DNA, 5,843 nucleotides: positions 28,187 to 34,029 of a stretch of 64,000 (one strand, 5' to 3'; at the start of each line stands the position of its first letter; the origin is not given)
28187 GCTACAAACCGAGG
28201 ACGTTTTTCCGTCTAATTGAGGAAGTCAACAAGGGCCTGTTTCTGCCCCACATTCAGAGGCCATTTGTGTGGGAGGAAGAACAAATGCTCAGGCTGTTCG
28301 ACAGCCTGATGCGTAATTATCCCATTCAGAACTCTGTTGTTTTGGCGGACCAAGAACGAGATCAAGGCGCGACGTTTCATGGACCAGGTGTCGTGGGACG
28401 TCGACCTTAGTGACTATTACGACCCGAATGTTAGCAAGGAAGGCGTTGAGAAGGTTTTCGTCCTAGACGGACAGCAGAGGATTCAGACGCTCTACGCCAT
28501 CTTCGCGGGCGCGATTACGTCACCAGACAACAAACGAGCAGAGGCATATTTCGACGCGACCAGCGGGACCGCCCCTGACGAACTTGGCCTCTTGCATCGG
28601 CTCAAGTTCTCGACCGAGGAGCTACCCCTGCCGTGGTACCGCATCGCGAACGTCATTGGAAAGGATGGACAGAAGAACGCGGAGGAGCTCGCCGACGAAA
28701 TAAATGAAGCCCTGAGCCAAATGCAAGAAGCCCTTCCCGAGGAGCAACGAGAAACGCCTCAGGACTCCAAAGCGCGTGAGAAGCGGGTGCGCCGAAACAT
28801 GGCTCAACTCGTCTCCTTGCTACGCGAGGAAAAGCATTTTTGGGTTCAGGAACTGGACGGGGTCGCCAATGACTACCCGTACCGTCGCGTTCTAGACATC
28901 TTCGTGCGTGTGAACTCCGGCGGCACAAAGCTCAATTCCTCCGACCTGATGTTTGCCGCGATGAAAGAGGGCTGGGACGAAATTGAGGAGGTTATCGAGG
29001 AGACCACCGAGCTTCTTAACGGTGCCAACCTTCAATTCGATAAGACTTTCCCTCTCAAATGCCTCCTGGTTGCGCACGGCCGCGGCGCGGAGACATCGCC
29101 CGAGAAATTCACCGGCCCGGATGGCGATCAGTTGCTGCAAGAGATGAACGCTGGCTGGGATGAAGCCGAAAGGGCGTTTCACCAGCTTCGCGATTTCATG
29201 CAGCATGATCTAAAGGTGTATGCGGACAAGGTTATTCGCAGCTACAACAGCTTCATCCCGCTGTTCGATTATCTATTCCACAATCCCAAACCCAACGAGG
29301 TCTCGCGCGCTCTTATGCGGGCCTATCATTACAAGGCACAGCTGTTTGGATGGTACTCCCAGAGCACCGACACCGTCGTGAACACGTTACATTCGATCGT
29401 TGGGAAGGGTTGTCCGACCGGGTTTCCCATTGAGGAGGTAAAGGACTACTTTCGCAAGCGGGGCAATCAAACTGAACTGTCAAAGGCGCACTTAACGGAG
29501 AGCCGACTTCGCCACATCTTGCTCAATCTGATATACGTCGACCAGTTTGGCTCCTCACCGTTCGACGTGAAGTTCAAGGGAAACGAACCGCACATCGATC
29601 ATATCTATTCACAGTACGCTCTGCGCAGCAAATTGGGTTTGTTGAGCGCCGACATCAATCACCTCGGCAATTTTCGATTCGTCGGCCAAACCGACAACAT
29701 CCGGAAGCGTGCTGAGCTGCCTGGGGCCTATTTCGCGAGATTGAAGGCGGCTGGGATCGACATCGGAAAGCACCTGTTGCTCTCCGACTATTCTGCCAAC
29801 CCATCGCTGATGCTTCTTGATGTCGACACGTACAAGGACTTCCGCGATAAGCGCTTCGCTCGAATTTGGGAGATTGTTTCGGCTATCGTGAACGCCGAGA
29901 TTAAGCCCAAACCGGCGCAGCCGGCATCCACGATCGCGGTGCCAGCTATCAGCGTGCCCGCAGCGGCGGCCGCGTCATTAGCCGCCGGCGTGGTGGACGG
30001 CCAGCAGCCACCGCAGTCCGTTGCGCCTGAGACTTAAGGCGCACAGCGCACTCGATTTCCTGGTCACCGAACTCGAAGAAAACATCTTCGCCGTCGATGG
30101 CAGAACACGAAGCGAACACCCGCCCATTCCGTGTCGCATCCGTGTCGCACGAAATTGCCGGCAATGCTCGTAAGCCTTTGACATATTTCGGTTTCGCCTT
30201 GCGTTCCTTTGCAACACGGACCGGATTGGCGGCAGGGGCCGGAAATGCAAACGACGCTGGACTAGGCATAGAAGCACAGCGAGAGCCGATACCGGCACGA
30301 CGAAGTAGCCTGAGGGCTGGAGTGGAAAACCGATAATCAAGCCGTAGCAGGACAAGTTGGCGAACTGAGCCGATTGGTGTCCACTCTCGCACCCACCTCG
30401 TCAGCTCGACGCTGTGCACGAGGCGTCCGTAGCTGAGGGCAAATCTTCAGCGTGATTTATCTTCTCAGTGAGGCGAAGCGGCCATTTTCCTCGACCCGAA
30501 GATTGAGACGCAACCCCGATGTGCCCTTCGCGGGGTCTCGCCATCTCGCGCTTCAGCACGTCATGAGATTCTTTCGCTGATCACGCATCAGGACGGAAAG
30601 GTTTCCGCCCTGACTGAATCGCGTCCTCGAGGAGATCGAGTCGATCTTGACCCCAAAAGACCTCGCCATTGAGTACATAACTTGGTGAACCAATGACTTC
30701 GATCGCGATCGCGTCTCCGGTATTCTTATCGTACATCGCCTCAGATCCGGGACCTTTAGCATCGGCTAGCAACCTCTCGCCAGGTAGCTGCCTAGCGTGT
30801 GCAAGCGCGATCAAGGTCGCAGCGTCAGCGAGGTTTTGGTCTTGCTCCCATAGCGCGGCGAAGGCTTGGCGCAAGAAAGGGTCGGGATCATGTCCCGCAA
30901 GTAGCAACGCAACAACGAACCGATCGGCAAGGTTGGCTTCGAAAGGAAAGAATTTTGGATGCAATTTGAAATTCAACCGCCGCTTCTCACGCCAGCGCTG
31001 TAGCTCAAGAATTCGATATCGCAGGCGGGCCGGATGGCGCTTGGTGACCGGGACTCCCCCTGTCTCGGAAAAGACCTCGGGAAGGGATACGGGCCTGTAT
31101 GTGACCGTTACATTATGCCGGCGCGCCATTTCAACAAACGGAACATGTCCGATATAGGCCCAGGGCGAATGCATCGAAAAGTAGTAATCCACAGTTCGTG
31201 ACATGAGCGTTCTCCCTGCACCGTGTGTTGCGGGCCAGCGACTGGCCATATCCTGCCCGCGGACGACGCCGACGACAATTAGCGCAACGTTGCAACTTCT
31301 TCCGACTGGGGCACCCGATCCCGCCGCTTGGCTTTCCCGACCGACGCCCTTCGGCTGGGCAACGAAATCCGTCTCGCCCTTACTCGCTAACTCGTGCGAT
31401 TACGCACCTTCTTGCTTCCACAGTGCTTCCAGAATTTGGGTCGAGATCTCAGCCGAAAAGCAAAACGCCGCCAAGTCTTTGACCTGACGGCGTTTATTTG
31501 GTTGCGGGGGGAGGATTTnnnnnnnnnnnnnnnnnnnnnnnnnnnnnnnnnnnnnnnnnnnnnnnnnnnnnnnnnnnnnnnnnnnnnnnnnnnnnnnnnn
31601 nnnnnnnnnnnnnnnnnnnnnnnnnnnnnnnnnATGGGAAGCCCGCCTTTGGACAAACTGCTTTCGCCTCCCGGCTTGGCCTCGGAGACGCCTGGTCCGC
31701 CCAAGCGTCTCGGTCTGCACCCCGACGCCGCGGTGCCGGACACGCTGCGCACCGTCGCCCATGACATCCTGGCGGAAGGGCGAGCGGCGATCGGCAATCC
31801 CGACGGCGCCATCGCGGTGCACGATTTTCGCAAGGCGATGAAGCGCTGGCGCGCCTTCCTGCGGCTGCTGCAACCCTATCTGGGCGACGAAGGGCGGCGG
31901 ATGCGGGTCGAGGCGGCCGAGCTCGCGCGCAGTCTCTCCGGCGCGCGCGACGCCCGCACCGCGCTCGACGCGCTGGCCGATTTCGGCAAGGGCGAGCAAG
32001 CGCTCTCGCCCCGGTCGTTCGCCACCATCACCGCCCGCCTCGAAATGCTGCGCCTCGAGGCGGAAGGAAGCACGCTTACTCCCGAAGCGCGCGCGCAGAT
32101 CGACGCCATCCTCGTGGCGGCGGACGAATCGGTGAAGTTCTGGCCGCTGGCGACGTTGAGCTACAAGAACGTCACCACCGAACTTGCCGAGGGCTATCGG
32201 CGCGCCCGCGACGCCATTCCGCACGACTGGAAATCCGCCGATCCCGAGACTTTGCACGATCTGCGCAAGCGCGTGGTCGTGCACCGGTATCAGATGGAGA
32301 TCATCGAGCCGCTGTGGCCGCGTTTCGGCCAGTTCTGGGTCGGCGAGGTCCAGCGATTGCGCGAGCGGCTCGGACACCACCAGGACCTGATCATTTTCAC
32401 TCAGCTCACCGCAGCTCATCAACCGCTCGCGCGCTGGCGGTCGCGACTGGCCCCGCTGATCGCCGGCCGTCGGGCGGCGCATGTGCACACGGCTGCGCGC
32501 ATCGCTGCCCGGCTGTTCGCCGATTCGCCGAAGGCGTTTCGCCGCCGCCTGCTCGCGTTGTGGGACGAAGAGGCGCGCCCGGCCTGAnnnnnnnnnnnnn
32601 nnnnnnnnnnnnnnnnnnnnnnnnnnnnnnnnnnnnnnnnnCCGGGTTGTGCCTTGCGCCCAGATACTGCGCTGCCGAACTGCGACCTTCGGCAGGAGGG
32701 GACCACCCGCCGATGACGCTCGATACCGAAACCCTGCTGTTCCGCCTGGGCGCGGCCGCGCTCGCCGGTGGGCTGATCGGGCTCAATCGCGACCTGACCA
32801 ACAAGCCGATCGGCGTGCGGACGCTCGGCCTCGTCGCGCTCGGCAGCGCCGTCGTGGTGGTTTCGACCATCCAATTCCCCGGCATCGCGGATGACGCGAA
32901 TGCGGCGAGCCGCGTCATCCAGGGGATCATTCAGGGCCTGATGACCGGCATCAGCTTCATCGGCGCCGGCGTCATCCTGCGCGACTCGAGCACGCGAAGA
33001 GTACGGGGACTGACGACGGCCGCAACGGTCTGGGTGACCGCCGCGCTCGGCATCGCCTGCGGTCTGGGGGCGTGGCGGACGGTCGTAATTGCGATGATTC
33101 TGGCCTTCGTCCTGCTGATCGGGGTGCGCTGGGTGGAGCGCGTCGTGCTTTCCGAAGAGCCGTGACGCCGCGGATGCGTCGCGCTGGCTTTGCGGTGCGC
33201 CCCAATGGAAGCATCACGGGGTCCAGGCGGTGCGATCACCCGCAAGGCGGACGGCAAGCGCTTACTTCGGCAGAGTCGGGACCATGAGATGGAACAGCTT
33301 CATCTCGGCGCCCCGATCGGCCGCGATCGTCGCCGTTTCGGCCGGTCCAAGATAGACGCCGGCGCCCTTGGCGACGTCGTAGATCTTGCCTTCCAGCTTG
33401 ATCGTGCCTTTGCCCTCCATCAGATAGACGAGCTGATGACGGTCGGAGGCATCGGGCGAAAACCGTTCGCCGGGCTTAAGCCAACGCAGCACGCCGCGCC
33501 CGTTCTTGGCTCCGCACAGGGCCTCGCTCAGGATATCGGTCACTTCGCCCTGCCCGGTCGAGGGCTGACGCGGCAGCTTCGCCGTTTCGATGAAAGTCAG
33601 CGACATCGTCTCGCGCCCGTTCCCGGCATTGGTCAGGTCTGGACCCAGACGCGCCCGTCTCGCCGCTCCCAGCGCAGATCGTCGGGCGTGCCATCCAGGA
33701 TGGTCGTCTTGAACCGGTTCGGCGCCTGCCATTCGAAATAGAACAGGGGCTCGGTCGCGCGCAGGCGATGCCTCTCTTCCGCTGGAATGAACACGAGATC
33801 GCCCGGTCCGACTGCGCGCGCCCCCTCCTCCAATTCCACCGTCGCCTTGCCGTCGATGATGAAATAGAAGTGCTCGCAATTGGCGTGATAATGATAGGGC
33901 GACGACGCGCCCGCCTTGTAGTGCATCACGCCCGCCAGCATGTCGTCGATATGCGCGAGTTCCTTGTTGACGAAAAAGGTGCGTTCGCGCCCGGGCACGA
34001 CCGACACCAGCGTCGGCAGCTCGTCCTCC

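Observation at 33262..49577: Anaerobe-type cobalamin-dependent demethylase cluster in an alphaproteobacterium (top candidate)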

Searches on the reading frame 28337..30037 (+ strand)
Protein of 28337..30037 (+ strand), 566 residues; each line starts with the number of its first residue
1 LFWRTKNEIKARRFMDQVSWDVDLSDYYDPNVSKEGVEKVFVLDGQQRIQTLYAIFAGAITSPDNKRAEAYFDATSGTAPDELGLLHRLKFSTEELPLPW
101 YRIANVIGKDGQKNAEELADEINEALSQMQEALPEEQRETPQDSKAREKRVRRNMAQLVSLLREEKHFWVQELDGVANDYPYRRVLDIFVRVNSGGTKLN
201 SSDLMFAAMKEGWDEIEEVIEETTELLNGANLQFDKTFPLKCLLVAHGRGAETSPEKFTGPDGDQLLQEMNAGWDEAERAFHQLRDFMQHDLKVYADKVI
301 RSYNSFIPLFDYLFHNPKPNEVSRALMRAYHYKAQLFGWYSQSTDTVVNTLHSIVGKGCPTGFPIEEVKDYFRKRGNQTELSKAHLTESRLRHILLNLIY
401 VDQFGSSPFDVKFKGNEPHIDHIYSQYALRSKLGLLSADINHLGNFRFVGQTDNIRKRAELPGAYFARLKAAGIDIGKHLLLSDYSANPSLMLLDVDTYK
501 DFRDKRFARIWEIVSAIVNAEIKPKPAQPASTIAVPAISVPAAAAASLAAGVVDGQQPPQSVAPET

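Call 4: search_protein_families(library=pfam, proteins=[window:28337-30037:+])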
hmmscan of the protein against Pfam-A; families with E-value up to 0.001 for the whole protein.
window:28337-30037:+ (566 aa): 1 family
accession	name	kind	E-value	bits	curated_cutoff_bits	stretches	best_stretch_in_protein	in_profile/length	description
PF03235.19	GmrSD_N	-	3.5e-14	53.8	33.2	1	34-208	54-197/199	GmrSD restriction endonuclease, N-terminal domain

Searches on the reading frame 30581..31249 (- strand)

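Call 4: search_protein_families(library=pfam, proteins=[window:30581-31249:-])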
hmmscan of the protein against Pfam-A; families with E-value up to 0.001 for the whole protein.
window:30581-31249:- (222 aa): 1 family
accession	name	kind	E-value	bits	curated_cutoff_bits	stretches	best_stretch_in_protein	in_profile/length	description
PF01323.26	DSBA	-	1.1e-31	110.6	25.6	1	19-212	1-191/191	DSBA-like thioredoxin domain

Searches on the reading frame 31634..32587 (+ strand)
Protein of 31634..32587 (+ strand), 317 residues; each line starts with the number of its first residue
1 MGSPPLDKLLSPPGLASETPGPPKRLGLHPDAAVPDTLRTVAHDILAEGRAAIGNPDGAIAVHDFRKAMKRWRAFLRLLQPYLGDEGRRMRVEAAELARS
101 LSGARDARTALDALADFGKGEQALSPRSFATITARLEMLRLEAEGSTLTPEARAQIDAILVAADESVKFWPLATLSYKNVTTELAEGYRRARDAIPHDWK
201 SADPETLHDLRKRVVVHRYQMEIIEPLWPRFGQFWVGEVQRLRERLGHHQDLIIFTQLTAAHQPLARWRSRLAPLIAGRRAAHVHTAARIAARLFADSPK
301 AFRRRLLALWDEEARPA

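Call 94: search_protein_families(library=pfam, proteins=[window:31634-32587:+], max_evalue=0.1)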
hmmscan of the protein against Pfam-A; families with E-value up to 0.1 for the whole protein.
window:31634-32587:+ (317 aa): 1 family
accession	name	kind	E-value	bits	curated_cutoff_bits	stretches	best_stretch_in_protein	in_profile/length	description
PF05235.19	CHAD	-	3.3e-26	93.1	25.6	1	60-257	24-225/228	CHAD domain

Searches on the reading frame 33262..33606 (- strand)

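Call 94: search_protein_families(library=pfam, proteins=[window:33262-33606:-], max_evalue=0.1)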
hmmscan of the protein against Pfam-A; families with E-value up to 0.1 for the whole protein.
window:33262-33606:- (114 aa): 4 families
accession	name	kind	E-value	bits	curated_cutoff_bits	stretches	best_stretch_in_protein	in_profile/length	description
PF02311.25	AraC_binding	-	1.7e-06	28.2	21.1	1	42-107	9-74/135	AraC-like ligand binding domain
PF07883.17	Cupin_2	-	0.00027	21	27.2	1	43-88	5-50/70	Cupin domain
PF21621.3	MPI_cupin_dom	-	0.022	15.2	27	1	55-88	28-60/79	Mannose-6-phosphate isomerase, cupin domain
PF04962.18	KduI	-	0.085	12.6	23.9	0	19-104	10-105/262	KduI/IolB family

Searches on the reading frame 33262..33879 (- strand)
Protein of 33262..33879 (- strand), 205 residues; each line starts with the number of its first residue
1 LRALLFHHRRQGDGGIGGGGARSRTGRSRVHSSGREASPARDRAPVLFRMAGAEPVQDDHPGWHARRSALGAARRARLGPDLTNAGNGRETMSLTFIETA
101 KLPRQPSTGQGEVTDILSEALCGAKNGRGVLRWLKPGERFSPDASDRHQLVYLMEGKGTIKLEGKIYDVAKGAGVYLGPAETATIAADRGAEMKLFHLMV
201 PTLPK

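Call 4: search_protein_families(library=pfam, proteins=[window:33262-33879:-])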
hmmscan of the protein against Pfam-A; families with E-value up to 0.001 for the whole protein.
window:33262-33879:- (205 aa): 2 families
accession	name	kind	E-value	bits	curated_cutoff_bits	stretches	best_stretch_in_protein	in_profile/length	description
PF02311.25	AraC_binding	-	6.1e-06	26.4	21.1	1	133-198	9-74/135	AraC-like ligand binding domain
PF07883.17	Cupin_2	-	0.0008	19.5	27.2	0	134-179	5-50/70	Cupin domain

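Call 5: search_protein_families(library=ncbifam, proteins=[window:33262-33879:-], max_evalue=0.01)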
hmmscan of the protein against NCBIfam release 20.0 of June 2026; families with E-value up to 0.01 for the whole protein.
window:33262-33879:- (205 aa): 0 families

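Call 44: search_protein_families(library=pfam, proteins=[window:33262-33879:-], max_evalue=10)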
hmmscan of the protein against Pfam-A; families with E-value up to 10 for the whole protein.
window:33262-33879:- (205 aa): 3 families
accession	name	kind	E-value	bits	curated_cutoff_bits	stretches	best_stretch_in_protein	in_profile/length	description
PF02311.25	AraC_binding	-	6.1e-06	26.4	21.1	1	133-198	9-74/135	AraC-like ligand binding domain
PF07883.17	Cupin_2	-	0.0008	19.5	27.2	1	134-179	5-50/70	Cupin domain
PF21621.3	MPI_cupin_dom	-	0.066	13.6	27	1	146-177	28-59/79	Mannose-6-phosphate isomerase, cupin domain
